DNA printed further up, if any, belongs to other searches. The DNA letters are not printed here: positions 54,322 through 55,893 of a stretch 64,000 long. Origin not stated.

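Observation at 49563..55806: Single operon linking a LarA-family racemase/epimerase, an SDR dehydrogenase, a putative corrinoid/ECF uptake pair and a four-subunit Na+-pumping oxaloacetate-decarboxylase-type complex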

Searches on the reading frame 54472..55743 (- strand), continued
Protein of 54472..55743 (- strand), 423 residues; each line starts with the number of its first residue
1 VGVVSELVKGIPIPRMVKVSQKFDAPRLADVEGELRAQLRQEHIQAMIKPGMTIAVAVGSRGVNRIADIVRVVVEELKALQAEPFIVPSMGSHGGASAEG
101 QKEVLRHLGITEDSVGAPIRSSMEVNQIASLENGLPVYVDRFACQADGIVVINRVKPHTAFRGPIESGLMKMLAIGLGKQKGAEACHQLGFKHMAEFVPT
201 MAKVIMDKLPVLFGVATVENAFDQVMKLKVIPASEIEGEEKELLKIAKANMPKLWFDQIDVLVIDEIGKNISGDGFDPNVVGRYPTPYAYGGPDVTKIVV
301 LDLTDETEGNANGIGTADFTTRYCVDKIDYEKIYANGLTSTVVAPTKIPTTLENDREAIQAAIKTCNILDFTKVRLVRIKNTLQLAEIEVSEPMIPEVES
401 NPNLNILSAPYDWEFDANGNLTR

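Call 78: search_protein_families(library=pfam, proteins=[L039:7730-8590:+, L021:2543-3469:+, L032:4423-5310:+, L025:8991-9914:+, L029:7868-8944:+, L045:6667-8142:+, L055:19757-20785:+, L055:18410-19705:+, L022:19166-20500:-, L062:6378-8072:-], max_evalue=0.00001)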
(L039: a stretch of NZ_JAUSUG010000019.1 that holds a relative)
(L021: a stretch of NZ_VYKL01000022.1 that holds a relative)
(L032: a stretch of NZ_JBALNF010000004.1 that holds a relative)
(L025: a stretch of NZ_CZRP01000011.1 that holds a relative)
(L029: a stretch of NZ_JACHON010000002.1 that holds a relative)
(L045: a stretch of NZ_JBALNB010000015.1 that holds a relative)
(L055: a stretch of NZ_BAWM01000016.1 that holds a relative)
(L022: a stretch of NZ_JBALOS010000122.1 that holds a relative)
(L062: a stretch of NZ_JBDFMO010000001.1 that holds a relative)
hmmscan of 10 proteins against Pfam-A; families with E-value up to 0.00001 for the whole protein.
L039:7730-8590:+ (286 aa): 1 family
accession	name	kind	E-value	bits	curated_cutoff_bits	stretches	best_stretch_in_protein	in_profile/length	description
PF01261.30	AP_endonuc_2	-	2.5e-17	63.8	31.1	1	27-255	2-226/249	Xylose isomerase-like TIM barrel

L021:2543-3469:+ (308 aa): 3 families
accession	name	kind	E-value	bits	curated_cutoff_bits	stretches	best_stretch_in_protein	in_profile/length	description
PF12833.13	HTH_18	-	4.7e-22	78.5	33.6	1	221-299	2-79/80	Helix-turn-helix domain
PF00165.29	HTH_AraC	-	5.7e-19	68.2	26.6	2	264-299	8-42/42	Bacterial regulatory helix-turn-helix proteins, AraC family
PF02311.25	AraC_binding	-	3.5e-12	46.6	21.1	1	30-107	11-88/135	AraC-like ligand binding domain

L032:4423-5310:+ (295 aa): 1 family
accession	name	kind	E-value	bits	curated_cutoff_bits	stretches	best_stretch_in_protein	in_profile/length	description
PF01261.30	AP_endonuc_2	-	2.6e-24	86.7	31.1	1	23-245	2-230/249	Xylose isomerase-like TIM barrel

L025:8991-9914:+ (307 aa): 2 families
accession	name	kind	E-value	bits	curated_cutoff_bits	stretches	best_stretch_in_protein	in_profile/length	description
PF03547.23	Mem_trans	-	9.4e-25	87.4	25.7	1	12-299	6-342/343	Membrane transport protein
PF01758.21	SBF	-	2.2e-06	27.9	24.3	1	206-301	10-112/191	Sodium Bile acid symporter family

L029:7868-8944:+ (358 aa): 3 families
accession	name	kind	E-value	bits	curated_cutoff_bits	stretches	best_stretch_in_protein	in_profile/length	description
PF22725.1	GFO_IDH_MocA_C3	-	4.2e-21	75.7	27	1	156-281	5-124/124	GFO/IDH/MocA C-terminal domain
PF02894.22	GFO_IDH_MocA_C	-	1.1e-15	58.5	22.9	1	157-301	2-142/218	Oxidoreductase family, C-terminal alpha/beta domain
PF01408.29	GFO_IDH_MocA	-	1.5e-08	35.7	24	1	47-143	25-120/120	Oxidoreductase family, NAD-binding Rossmann fold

L045:6667-8142:+ (491 aa): 1 family
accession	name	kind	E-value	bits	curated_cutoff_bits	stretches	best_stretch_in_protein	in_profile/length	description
PF13347.12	MFS_2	-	3.3e-39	135.1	27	1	39-466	19-427/427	MFS/sugar transport protein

L055:19757-20785:+ (342 aa): 1 family
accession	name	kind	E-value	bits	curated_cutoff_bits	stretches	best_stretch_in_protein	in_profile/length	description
PF03480.18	DctP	-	7.1e-83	278.7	23.4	1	50-328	3-285/286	Bacterial extracellular solute-binding protein, family 7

L055:18410-19705:+ (431 aa): 1 family
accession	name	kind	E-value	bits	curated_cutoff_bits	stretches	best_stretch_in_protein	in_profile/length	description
PF06808.19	DctM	-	5.5e-120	401.4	23.8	1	14-420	3-412/413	Tripartite ATP-independent periplasmic transporter, DctM component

L022:19166-20500:- (444 aa): 3 families
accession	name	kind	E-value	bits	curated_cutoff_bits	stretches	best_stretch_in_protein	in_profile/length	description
PF03600.22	CitMHS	-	1.6e-96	323.8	31.9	1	34-385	1-336/336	Citrate transporter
PF02040.21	ArsB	-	8.5e-19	68.6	22.2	1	26-440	2-421/423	Arsenical pump membrane protein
PF00939.25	Na_sulph_symp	-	5.5e-14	52.5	27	0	185-368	212-396/472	Sodium:sulfate symporter transmembrane region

L062:6378-8072:- (564 aa): 2 families
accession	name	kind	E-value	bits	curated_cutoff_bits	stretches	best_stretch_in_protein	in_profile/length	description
PF00920.27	ILVD_EDD_N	-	3e-138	460.7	27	1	39-358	1-316/316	Dihydroxy-acid/6-phosphogluconate dehydratase N-terminal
PF24877.1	ILV_EDD_C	-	3.3e-79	265.2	27.7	1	368-559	1-190/191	Dihydroxy-acid/6-phosphogluconate dehydratase C-terminal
